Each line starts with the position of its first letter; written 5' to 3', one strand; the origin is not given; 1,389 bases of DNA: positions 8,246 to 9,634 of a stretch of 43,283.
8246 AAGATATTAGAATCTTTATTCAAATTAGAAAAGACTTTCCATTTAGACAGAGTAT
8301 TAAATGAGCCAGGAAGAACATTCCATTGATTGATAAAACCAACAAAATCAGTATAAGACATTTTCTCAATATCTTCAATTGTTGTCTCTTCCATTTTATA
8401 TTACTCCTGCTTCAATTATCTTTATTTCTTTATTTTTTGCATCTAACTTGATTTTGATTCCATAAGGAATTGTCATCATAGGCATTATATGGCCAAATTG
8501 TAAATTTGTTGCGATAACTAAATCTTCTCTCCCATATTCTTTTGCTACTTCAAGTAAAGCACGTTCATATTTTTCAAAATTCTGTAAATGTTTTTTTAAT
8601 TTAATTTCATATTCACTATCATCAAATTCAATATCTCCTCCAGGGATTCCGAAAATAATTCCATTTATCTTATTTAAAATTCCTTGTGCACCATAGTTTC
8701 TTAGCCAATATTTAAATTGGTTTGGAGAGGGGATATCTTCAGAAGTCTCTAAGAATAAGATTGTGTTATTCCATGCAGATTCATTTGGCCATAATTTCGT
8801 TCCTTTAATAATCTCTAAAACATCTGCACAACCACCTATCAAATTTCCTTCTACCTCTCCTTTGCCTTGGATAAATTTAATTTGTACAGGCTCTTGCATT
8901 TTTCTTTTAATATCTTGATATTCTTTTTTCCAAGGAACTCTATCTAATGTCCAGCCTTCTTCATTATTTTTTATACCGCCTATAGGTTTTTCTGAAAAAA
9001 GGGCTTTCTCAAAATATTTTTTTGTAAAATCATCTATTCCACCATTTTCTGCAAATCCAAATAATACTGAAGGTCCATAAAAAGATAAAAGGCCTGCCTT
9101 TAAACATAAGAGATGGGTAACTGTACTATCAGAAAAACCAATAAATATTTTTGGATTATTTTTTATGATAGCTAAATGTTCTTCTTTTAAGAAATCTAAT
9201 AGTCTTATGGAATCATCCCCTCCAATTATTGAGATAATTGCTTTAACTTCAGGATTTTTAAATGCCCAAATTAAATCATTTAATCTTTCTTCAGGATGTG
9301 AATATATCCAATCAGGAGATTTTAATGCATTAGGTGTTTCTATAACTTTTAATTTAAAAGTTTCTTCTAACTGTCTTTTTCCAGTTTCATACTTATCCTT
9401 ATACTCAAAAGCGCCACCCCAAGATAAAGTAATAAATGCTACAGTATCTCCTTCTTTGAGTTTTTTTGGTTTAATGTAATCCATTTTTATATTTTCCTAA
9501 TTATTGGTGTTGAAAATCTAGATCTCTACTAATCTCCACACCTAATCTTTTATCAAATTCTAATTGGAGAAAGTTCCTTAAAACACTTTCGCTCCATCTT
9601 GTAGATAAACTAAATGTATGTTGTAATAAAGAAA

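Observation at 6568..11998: Tightly coupled six-gene operon: class I LysRS, degenerate AlaRS core, MccF-like S66 peptidase, SAM methyltransferase, two Dcd-like proteins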

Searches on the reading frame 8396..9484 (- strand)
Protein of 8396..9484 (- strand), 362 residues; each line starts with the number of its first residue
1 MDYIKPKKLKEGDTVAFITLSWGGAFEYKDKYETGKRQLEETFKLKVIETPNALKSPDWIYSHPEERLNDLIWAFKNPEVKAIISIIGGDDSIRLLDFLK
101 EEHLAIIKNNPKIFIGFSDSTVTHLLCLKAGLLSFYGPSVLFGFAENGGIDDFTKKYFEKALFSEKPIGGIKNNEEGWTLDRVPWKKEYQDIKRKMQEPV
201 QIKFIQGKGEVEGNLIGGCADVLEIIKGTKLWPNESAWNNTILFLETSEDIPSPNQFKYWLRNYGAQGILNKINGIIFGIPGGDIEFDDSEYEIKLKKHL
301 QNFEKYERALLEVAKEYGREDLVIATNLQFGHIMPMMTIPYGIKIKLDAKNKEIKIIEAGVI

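Call 3: search_protein_families(library=pfam, proteins=[window:8396-9484:-], max_evalue=0.01)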
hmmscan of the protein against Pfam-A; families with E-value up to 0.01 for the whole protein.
window:8396-9484:- (362 aa): 2 families
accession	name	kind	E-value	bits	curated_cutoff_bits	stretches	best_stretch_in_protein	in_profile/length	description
PF02016.21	Peptidase_S66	-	2e-25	89.7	25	1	15-137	1-121/121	LD-carboxypeptidase N-terminal domain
PF17676.7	Peptidase_S66C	-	6.5e-23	82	23.7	1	212-347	1-120/120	LD-carboxypeptidase C-terminal domain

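Call 4: search_protein_families(library=ncbifam, proteins=[window:8396-9484:-], max_evalue=0.01)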
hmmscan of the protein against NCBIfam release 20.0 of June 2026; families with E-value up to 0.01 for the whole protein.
window:8396-9484:- (362 aa): 1 family
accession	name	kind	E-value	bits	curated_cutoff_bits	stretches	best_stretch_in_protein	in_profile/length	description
NF008424.0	PRK11253.1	equivalog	2e-14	53.4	378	1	65-356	54-298/308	muramoyltetrapeptide carboxypeptidase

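Call 19: search_solved_structures(query=window:8396-9484:-, max_evalue=0.001, show_alignments=2)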
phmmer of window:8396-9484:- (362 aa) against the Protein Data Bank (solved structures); distinct sequences matched with E-value up to 0.001: 21.
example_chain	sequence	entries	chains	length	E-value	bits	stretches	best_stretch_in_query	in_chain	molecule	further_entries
5f5x_A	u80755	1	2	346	2.6e-97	329.4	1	4-361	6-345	MccC family protein Ba3275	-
5f9m_A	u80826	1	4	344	2.6e-97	329.4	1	4-361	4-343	MccC family protein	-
5f1y_A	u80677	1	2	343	2.7e-97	329.3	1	4-361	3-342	MccC family protein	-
5jyb_A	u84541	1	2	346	4.2e-95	322.1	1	4-361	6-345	MccC family protein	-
4e94_A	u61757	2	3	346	2e-38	135.6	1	14-353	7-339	MccC family protein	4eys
3tyx_A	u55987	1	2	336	1.1e-27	100.3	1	6-359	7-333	Microcin immunity protein MccF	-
3gjz_A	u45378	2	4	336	2e-27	99.4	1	6-359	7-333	Microcin immunity protein MccF | Microcin C7 self-immunity protein mccF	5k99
3u1b_A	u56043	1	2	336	3.1e-27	98.8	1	6-359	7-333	Microcin immunity protein MccF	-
3t5m_A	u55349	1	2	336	5.2e-27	98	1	6-359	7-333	Microcin immunity protein MccF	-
3tlb_A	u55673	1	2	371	8.1e-27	97.4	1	9-358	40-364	MccF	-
3tla_A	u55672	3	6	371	9.3e-27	97.2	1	9-358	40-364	MccF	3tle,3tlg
3tlc_A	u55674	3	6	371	2.4e-26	95.9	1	9-358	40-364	MccF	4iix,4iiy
3sr3_A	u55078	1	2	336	6.4e-26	94.5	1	6-359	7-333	Microcin immunity protein MccF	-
3tly_A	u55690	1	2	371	7e-26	94.3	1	9-358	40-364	MccF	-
4jvo_A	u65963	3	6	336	8.3e-26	94.1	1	6-359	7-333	Microcin immunity protein MccF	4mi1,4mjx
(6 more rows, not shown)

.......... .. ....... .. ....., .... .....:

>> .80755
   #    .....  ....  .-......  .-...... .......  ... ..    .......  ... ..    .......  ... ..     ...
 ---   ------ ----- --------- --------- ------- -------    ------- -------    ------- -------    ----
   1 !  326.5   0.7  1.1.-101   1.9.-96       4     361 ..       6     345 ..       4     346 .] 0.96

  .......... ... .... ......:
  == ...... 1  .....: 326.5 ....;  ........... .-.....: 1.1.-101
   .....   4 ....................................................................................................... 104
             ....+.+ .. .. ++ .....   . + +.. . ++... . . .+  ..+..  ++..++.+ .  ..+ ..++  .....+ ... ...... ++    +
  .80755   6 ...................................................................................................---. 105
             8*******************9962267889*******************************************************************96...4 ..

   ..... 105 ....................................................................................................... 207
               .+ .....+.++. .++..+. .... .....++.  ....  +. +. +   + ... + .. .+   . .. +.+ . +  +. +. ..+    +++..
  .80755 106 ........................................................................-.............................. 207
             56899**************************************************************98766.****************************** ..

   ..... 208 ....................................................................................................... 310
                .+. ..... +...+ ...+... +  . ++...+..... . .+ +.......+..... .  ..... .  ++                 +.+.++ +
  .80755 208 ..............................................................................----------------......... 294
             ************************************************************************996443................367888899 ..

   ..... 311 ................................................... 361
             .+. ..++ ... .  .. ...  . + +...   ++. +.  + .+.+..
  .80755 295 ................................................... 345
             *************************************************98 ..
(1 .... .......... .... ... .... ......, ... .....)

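Call 35: search_protein_families(library=padloc, proteins=[window:8396-9484:-], max_evalue=0.01)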
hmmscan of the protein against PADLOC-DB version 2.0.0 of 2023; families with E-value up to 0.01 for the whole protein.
window:8396-9484:- (362 aa): 0 families
